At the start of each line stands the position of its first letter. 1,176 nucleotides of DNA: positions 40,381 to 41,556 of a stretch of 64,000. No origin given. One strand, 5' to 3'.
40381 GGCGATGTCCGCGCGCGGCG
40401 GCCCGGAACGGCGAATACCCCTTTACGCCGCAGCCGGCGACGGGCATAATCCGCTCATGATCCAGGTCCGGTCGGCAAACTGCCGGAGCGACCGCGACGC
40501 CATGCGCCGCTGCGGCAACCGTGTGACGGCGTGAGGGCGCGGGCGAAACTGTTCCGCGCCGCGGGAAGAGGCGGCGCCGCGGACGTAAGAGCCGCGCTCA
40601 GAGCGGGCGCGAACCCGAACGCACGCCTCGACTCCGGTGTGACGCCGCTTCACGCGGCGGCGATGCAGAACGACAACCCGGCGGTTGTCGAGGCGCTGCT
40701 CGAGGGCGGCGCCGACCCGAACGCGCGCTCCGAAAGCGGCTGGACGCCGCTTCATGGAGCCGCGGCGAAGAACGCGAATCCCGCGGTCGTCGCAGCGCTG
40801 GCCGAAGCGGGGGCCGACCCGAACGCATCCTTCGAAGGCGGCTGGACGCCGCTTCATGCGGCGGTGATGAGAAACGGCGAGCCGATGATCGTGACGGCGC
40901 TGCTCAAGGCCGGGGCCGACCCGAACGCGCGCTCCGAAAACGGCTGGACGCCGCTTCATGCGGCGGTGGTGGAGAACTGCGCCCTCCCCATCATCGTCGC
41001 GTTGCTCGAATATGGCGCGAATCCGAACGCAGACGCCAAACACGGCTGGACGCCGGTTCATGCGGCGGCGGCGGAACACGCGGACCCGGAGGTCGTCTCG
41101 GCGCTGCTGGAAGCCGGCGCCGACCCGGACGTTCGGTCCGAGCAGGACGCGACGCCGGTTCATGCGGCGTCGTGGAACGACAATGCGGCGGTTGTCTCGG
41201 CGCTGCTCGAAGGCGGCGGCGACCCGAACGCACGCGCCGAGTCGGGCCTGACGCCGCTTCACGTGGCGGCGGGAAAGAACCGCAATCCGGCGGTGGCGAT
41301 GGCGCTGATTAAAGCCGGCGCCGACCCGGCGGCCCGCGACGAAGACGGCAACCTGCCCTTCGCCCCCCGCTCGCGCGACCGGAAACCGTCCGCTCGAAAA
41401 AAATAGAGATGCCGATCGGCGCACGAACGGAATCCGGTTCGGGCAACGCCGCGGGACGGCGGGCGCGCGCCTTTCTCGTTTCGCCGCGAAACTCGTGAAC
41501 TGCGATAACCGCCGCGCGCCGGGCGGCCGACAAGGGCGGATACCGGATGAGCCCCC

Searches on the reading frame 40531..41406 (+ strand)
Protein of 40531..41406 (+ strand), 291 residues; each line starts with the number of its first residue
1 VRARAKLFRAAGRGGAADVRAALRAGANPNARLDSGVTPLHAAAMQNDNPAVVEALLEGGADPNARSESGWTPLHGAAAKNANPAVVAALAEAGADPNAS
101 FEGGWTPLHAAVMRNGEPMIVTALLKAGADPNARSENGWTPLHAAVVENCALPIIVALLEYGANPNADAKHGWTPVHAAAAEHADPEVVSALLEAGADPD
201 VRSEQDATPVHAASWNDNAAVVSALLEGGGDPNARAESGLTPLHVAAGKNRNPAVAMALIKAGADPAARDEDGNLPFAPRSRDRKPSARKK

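Call 71: search_protein_families(library=pfam, proteins=[window:40531-41406:+], max_evalue=0.001)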
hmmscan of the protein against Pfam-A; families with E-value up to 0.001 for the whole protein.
window:40531-41406:+ (291 aa): 6 families
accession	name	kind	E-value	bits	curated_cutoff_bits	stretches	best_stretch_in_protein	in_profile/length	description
PF12796.13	Ank_2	-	2.7e-74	246.2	27.3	5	108-202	1-89/90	Ankyrin repeats (3 copies)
PF00023.36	Ank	-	1.2e-57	189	21.1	6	36-67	2-32/33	Ankyrin repeat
PF13857.12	Ank_5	-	3.5e-44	148.8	27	7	25-77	4-56/56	Ankyrin repeats (many copies)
PF13637.12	Ank_4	-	3.2e-42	142.1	22.7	4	179-226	3-50/50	Ankyrin repeats (many copies)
PF13606.12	Ank_3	-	3.4e-38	125.1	22.3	2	36-65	2-30/30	Ankyrin repeat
PF24521.3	Ank_KRIT1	-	4.8e-07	30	80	0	178-251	51-130/149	KRIT1 ankyrin-repeats domain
